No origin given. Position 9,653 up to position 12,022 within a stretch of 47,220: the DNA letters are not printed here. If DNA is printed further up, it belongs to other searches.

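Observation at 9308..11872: Catalytically dead kinase-fold membrane protein plus a 4-TM partner, directly upstream of cheY-cheZ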

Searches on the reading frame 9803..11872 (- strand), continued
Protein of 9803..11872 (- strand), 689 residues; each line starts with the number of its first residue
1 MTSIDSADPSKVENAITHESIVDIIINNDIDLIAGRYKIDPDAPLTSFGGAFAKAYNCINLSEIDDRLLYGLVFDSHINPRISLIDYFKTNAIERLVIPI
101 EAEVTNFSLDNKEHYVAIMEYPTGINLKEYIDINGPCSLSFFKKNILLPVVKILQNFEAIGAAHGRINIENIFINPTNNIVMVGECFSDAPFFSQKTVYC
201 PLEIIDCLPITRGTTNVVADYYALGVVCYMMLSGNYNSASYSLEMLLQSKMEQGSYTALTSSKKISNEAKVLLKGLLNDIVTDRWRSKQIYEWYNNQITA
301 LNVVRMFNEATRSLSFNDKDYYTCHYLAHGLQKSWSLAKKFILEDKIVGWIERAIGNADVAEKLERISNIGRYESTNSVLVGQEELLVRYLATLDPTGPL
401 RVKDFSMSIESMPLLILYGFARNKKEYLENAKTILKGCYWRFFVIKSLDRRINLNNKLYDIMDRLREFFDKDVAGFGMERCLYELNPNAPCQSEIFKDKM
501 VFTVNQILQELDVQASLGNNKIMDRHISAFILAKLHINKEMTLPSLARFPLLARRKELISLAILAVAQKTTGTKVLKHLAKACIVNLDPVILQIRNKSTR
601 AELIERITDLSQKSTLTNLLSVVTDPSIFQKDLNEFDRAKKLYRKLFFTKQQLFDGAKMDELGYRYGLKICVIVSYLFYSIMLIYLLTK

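Call 29: fold_search(model_id=the predicted structure, library=pdb)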
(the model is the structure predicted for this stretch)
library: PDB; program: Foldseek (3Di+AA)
matches with E <= 10: 2000; with E <= 0.001: 1999
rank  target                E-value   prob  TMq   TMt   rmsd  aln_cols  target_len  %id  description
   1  7f3g_B                4.5e-09  1.00  0.29  0.69   4.9       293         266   18  Crystal structure of DCLK1 kinase domain in complex with ruxolitinib (released 2021-08-18)
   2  6i2p_A                4.9e-09  1.00  0.29  0.65   6.6       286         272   16  Crystal structure of the Mycobacterium tuberculosis PknB kinase domain (L33E mutant) in complex with its substrate Gar (released 2019-05-22)
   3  8uoi                  9.2e-09  1.00  0.29  0.58   6.2       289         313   17  Crystal structure of human NUAK1-MARK3 kinase domain chimera bound with small molecule inhibitor #65 (released 2024-10-23)
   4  5xzv_B                9.7e-09  1.00  0.30  0.53   4.3       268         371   16  Crystal structure of Rad53 1-466 in complex with AMP-PNP (released 2017-10-11)
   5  8uok_A                1.2e-08  1.00  0.29  0.59   6.7       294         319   17  Crystal structure of human NUAK1-MARK3 (7 mutations) kinase domain chimera bound with small molecule inhibitor #31 (released 2024-10-23)
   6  4eqm_A                1.3e-08  1.00  0.29  0.67   5.2       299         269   18  Structural analysis of Staphylococcus aureus serine/threonine kinase PknB (released 2012-06-27)
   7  9zzw_A                1.4e-08  1.00  0.29  0.61   5.6       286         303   18  Structure of human MARK3 in complex with inhibitor (released 2026-04-08)
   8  4czt_C                1.5e-08  1.00  0.29  0.65  11.7       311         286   18  Crystal structure of the kinase domain of CIPK23 (released 2014-10-15)
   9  9f32                  1.6e-08  1.00  0.29  0.77   4.0       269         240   16  Crystal structure of ULK1 with a covalent compound GCL 99 (released 2025-01-08)
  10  8uoj                  2.0e-08  1.00  0.30  0.59   5.8       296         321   17  Crystal structure of human NUAK1-MARK3 kinase domain chimera bound with azepane (R)-#50 small molecule inhibitor (released 2024-11-06)
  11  9ymt                  2.2e-08  1.00  0.30  0.69   4.9       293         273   19  Staphylococcus aureus serine/threonine kinase Stk1 with inhibitor GW779439X (released 2026-03-11)
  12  4m97                  2.3e-08  1.00  0.29  0.42  25.4       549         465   13  Calcium-Dependent Protein Kinase 1 from Neospora caninum (released 2013-10-02)
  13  8r4o_A                2.4e-08  1.00  0.29  0.57   5.6       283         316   15  Salt inducible kinase 3 in complex with inhibitor (released 2024-03-27)
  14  4czt_B                2.6e-08  1.00  0.30  0.67   7.2       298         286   18  Crystal structure of the kinase domain of CIPK23 (released 2014-10-15)
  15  4czu_B                2.8e-08  1.00  0.31  0.69   6.9       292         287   19  Crystal structure of the kinase domain of CIPK23 T190D mutant (released 2014-10-15)
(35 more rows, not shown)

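Call 39: search_protein_representatives(alignment_id=A1)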
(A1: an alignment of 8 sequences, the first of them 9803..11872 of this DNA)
Query: 8 sequences, 703 profile positions. Proteins with E-value up to 0.001 (for the whole library): 18667; up to 1e-10: 2591; up to 1e-30: 1198. The best 150 are listed.
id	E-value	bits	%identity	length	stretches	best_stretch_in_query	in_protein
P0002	3.2e-292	987.4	-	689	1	11-700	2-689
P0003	2.7e-289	977.8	-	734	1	6-700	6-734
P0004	1.9e-287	971.6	-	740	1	1-699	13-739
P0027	5.5e-213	725.5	-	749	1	9-701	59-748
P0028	2.8e-208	709.9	-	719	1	19-701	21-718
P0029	2.2e-207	707.0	-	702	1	32-699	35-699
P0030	7.4e-204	695.3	-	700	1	1-700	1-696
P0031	2.8e-202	690.1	-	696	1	18-700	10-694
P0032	6.8e-202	688.9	-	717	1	10-700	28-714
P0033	5.5e-198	675.9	-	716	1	5-700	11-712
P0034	8.7e-197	672.0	-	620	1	79-699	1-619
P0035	2.4e-196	670.5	-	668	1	37-703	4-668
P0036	3.2e-196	670.1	-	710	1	20-700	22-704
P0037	4.2e-195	666.4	-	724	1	13-700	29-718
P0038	4.9e-195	666.2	-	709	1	40-700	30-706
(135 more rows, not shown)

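Call 43: search_solved_structures(query=A1, max_evalue=0.001, show_alignments=3)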
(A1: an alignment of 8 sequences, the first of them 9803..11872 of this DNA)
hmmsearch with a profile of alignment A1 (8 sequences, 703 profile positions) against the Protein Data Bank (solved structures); distinct sequences matched with E-value up to 0.001: 317 (the best 60 are shown).
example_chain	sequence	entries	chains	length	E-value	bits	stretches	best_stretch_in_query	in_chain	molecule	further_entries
1tki_A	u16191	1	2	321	2.7e-10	42.3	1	118-311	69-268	TITIN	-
4jnw_A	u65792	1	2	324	2.8e-10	42.2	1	118-311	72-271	Titin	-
9ymt_A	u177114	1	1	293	6.7e-10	41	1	121-280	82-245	Serine/Threonine Kinase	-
4eqm_A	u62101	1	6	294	6.7e-10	41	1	121-280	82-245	Protein kinase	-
3kn5_A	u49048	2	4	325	7.9e-10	40.7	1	121-305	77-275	Ribosomal protein S6 kinase alpha-5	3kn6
6ygn_A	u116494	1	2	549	9.4e-10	40.5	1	118-311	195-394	Titin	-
3igo_A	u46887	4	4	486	1.1e-09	40.2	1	120-301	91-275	Calmodulin-domain protein kinase 1 | Calmodulin-domain protein kinase 1, putative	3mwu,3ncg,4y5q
9d8s_A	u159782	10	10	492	1.2e-09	40.1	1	120-301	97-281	Calmodulin-domain protein kinase 1 | Non-specific serine/threonine protein kinase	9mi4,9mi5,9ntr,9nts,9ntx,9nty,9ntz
7up4_A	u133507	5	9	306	1.3e-09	40.1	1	121-305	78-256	Ribosomal protein S6 kinase alpha-5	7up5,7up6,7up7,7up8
2wei_A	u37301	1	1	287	3.2e-09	38.7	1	120-300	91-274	CALMODULIN-DOMAIN PROTEIN KINASE 1, PUTATIVE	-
3dfa_A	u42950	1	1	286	3.3e-09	38.7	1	120-300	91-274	Calcium-dependent protein kinase cgd3_920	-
4ieb_A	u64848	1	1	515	3.3e-09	38.7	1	121-300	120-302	Calmodulin-domain protein kinase 1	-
2phk_A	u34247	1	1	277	8.4e-09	37.3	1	125-267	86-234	PHOSPHORYLASE KINASE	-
4fr4_A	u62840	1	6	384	9.4e-09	37.2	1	73-296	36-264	Serine/threonine-protein kinase 32A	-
1phk_A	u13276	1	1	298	9.6e-09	37.1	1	125-268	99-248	PHOSPHORYLASE KINASE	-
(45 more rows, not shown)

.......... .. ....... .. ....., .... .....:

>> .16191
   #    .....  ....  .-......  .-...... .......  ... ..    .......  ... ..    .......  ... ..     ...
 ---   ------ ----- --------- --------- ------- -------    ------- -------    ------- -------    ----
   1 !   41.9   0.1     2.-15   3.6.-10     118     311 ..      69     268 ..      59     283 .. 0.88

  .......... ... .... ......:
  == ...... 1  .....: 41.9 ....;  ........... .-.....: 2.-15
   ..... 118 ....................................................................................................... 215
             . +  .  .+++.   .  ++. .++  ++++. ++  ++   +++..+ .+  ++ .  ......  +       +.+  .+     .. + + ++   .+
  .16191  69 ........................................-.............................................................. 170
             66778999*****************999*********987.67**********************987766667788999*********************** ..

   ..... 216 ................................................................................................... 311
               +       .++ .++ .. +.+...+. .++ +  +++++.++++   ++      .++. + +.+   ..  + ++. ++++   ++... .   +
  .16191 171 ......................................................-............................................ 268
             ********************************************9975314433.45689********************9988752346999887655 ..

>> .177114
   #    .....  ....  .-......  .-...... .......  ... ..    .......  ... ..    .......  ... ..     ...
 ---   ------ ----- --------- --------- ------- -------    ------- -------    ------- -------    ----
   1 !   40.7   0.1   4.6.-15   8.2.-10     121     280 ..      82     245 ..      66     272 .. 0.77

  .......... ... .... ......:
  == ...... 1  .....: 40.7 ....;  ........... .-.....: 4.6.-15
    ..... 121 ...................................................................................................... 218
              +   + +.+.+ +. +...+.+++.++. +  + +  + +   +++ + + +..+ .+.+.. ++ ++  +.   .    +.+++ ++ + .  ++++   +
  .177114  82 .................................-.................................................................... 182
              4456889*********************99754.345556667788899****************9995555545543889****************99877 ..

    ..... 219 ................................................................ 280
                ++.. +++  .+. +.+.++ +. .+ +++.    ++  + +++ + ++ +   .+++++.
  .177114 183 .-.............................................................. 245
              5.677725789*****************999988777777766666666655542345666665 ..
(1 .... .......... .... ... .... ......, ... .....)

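Call 63: search_protein_families(library=pfam, alignment_id=A3, max_evalue=0.01)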
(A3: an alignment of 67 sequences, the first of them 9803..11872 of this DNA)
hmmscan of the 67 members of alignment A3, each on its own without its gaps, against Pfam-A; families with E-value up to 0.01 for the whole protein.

A. member 1, window:9803-11872:- (689 aa): 1 family
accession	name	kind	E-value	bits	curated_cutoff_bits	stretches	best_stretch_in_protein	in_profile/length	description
PF00069.31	Pkinase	-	7.9e-06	25.9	31.7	1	110-291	68-258/263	Protein kinase domain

B. families by the number of members that match (of 67 scanned): 4 families
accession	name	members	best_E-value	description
PF00069.31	Pkinase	61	4e-12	Protein kinase domain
PF06293.20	Kdo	8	0.00029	Lipopolysaccharide kinase (Kdo/WaaP) family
PF07714.23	PK_Tyr_Ser-Thr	4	2.4e-07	Protein tyrosine and serine/threonine kinase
PF14531.12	Kinase-like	1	0.00062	Kinase-like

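Call 68: find_encoding_contigs(protein=P0001, flank=8000, max_places=5)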
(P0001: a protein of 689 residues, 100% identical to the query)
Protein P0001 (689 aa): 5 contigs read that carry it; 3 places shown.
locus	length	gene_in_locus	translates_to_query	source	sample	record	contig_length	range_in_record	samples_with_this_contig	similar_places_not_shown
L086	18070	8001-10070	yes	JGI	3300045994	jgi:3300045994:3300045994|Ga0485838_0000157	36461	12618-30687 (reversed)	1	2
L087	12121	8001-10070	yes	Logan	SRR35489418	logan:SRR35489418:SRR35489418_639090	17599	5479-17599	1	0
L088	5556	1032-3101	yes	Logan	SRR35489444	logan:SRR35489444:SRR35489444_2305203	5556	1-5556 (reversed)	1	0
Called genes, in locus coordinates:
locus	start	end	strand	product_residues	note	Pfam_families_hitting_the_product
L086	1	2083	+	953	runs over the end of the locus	PF22638:FlgK_D1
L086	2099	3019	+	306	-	-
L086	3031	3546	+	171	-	PF02623:FliW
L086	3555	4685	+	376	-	-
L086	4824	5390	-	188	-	PF01121:CoaE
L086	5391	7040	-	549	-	PF02463:SMC_N, PF13476:AAA_23, PF13304:AAA_21 (faint)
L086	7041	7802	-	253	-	PF13512:TPR_18, PF13174:TPR_6 (faint), PF13432:TPR_16 (faint), PF13525:YfiO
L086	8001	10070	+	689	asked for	PF00069:Pkinase (weak)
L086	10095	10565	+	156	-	-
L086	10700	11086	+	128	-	PF00072:Response_reg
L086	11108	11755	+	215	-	PF04344:CheZ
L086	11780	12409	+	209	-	-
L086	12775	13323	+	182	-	PF11020:DUF2610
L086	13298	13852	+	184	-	PF04279:IspA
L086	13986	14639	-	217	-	PF02463:SMC_N (faint), PF00005:ABC_tran, PF13304:AAA_21 (faint)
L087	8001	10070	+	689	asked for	PF00069:Pkinase (weak)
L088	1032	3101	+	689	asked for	PF00069:Pkinase (weak)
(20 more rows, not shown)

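Call 70: find_homologous_proteins(query=L075:7938-10070:+, max_evalue=1e-20)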
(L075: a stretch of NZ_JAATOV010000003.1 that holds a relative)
Query L075:7938-10070:+ (710 aa): 71 proteins with E <= 1e-20 among 8000 candidates.
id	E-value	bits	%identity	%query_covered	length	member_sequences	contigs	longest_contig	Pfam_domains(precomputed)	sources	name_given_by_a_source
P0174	0.0e+0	1582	98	100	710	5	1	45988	-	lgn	-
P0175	0.0e+0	1411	85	100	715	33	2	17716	PF00069.32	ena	-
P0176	0.0e+0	1316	79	100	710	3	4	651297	PF00069.32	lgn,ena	-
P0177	0.0e+0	1307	79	100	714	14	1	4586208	-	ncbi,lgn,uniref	ncbi:protein kinase family protein [Thalassospira lucentensis]|uniref:protein kinase family protein 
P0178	0.0e+0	1306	79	100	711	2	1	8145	PF00069.32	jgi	-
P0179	0.0e+0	1304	79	100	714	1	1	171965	-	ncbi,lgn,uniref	ncbi:MAG: protein kinase family protein [Thalassospira sp.]|uniref:protein kinase family protein n=1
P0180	0.0e+0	1304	78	100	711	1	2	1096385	PF00069.32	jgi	jgi:hypothetical protein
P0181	0.0e+0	1304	79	100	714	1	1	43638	-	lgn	-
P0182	0.0e+0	1302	79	100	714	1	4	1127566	-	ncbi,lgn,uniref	ncbi:protein kinase family protein [Thalassospira sp.]|uniref:protein kinase family protein n=1 Tax=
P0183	0.0e+0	1302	79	100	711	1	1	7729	PF00069.32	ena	-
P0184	0.0e+0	1300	79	100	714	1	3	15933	-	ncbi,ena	-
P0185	0.0e+0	1296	78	100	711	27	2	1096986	PF00069.32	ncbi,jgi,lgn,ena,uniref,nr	ncbi:MAG: hypothetical protein AXW12_07300 [Thalassospira sp. Nap_22]|uniref:protein kinase family p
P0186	0.0e+0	1295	79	100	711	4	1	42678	PF00069.32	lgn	-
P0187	0.0e+0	1294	78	100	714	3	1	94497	-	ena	-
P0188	0.0e+0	1294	78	100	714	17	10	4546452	-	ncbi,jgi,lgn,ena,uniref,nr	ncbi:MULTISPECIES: protein kinase family protein [Thalassospira]|jgi:hypothetical protein|uniref:Pro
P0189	0.0e+0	1292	78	100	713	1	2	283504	PF00069.32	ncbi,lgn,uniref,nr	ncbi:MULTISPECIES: protein kinase family protein [Thalassospira]|uniref:Protein kinase domain-contai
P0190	0.0e+0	1288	77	100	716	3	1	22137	PF00069.32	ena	-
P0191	0.0e+0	1284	77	100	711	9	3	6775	PF00069.32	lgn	-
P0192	0.0e+0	1273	78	97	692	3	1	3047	PF00069.32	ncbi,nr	ncbi:MAG TPA: hypothetical protein DHW36_18180, partial [Thalassospira sp.]|nr:hypothetical protein 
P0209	6.0e-149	516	36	93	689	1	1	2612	PF00069.32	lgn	-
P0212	4.2e-140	487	36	92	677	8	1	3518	PF00069.32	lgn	-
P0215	7.8e-137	476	35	92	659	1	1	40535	PF00069.32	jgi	jgi:hypothetical protein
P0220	1.7e-124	435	33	92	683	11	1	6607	PF00069.32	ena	-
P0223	1.1e-120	422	33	92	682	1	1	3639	PF00069.32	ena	-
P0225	4.9e-119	417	36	88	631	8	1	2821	PF00069.32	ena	-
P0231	2.4e-109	385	33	94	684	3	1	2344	PF00069.32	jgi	jgi:hypothetical protein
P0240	5.1e-80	288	27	92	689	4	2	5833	PF00069.32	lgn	-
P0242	4.6e-68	248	27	95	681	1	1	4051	PF07714.24,PF00069.32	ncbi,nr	ncbi:MAG: hypothetical protein IIC08_02175 [Proteobacteria bacterium]|nr:hypothetical protein [Pseud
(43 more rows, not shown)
